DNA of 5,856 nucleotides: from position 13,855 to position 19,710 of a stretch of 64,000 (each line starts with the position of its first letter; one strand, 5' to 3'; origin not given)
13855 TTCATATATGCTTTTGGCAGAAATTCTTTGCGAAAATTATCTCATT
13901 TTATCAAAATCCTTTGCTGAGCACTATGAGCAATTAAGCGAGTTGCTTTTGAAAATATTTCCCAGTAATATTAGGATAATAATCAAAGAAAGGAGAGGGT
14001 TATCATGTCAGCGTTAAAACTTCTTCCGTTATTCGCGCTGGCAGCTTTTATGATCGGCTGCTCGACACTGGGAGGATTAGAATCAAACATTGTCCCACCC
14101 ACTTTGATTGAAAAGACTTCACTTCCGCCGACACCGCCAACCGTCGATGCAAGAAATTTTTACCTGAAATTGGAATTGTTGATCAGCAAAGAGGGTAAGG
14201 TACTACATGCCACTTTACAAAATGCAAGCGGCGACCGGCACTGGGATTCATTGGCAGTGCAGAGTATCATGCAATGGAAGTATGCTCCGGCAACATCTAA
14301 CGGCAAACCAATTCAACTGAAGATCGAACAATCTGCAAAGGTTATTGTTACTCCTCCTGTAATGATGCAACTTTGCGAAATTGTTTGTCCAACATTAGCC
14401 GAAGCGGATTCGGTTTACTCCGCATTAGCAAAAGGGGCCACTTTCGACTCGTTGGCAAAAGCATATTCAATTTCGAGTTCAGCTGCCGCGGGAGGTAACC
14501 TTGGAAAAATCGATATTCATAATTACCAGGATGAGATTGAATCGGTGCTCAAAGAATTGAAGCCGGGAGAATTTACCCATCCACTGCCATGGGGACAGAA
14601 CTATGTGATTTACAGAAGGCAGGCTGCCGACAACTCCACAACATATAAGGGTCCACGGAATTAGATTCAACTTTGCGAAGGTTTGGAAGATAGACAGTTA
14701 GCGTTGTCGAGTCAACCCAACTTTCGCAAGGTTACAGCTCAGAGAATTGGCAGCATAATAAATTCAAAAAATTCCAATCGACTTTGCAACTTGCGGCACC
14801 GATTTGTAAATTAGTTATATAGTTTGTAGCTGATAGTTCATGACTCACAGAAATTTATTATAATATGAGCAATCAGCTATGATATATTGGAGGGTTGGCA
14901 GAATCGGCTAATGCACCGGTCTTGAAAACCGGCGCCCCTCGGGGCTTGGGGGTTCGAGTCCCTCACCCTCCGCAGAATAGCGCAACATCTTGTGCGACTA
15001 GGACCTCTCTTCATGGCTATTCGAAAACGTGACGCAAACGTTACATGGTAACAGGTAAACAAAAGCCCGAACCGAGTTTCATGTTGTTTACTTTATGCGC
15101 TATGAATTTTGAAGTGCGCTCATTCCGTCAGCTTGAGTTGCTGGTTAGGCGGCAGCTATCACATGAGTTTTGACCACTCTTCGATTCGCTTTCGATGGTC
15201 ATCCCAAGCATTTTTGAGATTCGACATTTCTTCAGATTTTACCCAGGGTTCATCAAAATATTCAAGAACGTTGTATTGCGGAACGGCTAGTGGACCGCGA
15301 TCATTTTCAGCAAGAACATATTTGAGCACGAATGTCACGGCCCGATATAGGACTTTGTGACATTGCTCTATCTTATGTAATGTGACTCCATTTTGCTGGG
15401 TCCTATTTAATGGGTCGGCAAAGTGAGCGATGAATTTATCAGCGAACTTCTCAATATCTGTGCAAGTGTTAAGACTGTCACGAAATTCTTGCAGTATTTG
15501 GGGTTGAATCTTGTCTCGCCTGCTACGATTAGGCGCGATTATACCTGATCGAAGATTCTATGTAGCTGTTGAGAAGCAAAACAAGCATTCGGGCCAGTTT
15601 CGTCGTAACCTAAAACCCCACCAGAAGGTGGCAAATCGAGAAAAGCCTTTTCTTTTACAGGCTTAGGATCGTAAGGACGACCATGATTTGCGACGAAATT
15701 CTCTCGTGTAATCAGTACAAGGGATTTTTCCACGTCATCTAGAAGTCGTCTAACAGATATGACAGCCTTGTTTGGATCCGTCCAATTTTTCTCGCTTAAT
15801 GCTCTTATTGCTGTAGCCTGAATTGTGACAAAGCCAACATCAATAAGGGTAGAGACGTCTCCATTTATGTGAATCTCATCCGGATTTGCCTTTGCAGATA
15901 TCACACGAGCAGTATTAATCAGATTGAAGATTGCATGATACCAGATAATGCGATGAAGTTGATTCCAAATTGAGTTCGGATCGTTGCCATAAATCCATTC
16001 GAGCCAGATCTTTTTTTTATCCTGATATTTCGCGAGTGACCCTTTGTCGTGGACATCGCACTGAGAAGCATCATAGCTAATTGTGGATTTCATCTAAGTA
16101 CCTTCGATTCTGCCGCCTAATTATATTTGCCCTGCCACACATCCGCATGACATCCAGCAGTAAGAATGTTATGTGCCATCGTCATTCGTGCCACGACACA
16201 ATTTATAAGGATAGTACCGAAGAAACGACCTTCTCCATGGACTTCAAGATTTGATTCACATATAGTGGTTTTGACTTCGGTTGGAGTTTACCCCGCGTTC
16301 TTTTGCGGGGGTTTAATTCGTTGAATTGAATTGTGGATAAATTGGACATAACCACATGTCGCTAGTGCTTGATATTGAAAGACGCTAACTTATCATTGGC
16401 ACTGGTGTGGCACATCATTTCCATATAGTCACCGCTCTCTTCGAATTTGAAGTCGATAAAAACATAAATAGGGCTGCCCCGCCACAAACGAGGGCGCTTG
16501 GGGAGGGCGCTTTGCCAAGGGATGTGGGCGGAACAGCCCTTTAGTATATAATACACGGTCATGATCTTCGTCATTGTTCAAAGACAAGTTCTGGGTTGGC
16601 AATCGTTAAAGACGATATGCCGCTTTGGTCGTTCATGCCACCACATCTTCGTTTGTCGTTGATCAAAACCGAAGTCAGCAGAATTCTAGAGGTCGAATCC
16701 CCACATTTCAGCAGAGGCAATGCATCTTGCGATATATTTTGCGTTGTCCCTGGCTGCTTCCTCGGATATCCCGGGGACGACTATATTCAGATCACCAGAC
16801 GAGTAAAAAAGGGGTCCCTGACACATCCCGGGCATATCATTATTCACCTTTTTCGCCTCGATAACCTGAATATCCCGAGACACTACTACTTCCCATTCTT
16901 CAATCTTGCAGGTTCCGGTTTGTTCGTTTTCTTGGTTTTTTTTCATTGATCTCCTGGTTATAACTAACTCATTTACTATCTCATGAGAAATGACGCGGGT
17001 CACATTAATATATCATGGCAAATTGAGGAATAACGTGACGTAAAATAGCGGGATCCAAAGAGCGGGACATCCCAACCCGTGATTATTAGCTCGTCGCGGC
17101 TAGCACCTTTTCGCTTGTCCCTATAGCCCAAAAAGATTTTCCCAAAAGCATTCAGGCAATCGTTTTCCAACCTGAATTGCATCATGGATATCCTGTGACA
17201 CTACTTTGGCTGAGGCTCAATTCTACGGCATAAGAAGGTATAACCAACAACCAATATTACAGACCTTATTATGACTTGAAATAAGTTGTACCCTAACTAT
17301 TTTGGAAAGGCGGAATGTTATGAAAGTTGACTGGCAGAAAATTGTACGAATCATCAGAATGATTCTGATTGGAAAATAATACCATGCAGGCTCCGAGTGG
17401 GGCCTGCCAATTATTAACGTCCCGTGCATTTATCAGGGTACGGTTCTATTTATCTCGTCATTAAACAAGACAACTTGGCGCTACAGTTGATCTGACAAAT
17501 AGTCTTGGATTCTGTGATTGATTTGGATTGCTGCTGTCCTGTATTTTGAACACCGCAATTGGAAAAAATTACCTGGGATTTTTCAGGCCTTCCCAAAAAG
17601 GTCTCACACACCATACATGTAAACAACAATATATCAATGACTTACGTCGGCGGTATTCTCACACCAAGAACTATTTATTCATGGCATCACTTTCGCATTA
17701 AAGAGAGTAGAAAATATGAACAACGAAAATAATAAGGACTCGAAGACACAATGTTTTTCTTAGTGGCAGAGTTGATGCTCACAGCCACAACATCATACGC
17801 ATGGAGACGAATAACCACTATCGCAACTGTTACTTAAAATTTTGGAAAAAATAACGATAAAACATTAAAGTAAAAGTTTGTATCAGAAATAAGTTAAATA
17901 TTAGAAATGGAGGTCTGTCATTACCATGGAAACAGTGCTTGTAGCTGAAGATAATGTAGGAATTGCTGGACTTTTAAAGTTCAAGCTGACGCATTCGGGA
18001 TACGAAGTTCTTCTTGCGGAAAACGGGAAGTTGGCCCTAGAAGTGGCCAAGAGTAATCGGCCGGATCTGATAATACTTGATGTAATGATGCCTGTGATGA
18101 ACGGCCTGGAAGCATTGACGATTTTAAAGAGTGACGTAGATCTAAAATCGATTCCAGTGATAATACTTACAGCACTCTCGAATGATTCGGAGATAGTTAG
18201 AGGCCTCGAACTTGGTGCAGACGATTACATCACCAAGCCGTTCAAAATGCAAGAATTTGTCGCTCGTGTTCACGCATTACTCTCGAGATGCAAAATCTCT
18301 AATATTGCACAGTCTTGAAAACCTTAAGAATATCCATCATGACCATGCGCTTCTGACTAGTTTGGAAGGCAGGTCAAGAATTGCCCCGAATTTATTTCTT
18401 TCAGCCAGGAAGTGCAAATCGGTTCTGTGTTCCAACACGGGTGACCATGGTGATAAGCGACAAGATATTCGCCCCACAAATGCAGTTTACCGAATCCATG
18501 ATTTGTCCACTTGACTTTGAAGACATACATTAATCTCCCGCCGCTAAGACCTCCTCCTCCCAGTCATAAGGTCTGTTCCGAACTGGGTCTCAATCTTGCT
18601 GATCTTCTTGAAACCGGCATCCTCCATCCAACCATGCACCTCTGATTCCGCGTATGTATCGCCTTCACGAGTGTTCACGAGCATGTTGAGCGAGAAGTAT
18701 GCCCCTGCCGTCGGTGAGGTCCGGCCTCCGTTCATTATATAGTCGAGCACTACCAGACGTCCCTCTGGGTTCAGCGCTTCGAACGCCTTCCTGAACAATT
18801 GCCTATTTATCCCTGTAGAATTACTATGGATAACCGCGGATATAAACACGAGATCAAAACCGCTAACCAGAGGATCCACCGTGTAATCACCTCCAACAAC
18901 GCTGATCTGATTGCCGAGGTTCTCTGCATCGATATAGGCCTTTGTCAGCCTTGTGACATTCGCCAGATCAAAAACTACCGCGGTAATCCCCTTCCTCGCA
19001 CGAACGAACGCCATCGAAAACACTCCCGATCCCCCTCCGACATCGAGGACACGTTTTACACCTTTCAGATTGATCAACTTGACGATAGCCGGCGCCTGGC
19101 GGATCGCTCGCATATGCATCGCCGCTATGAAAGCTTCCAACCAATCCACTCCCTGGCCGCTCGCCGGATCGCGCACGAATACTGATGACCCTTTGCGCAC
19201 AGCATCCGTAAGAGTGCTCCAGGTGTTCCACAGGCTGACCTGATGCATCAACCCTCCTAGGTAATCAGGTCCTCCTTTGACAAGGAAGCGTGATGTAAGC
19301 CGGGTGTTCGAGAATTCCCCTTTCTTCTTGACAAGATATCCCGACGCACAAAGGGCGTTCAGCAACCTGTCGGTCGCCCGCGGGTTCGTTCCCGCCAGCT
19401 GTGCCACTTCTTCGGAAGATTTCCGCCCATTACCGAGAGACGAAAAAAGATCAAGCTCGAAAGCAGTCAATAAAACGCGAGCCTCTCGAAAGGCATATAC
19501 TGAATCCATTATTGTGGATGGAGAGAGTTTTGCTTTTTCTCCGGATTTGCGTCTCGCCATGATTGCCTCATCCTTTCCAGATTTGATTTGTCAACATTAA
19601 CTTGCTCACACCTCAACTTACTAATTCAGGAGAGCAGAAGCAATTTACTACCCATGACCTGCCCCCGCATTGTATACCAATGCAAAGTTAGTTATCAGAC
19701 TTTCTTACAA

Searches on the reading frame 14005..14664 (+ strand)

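Call 53: search_protein_families(library=pfam, proteins=[window:14005-14664:+], max_evalue=0.001)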
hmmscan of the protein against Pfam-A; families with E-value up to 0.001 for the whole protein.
window:14005-14664:+ (219 aa): 4 families
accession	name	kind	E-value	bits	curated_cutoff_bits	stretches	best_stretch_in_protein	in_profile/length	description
PF00639.27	Rotamase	-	3.1e-10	41.3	21.7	1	132-202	20-92/97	PPIC-type PPIASE domain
PF03544.19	TonB_C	-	6.8e-08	33.3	24.6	1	55-108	19-72/79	Gram-negative bacterial TonB protein C-terminal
PF13616.12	Rotamase_3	-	1.9e-07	32.1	22.5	1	132-192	38-99/116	PPIC-type PPIASE domain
PF13145.12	Rotamase_2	-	9.6e-06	26.9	27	1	133-211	34-111/121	PPIC-type PPIASE domain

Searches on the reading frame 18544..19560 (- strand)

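Call 53: search_protein_families(library=pfam, proteins=[window:18544-19560:-], max_evalue=0.001)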
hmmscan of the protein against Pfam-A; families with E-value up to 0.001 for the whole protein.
window:18544-19560:- (338 aa): 8 families
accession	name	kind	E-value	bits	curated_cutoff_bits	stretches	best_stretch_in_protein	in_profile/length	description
PF00891.24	Methyltransf_2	-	2.2e-24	86.4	22.3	1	142-318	37-210/210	O-methyltransferase domain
PF08100.18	Dimerisation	-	1.6e-12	47.5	25.6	1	14-94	6-92/93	O-methyltransferase dimerisation domain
PF13489.12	Methyltransf_23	-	4.1e-08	33.6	27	1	165-321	20-163/164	Methyltransferase domain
PF05175.20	MTS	-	8.8e-07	29.2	23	1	165-272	29-139/170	Methyltransferase small domain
PF13649.12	Methyltransf_25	-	3e-06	28.3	27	1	171-267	1-97/97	Methyltransferase domain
PF13847.12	Methyltransf_31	-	9.2e-06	25.8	27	1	169-274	5-112/145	Methyltransferase domain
PF08242.18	Methyltransf_12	-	5.6e-05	24.2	30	1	172-269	1-98/98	Methyltransferase domain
PF08241.18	Methyltransf_11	-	0.00022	22.2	21.2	1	172-271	1-95/95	Methyltransferase domain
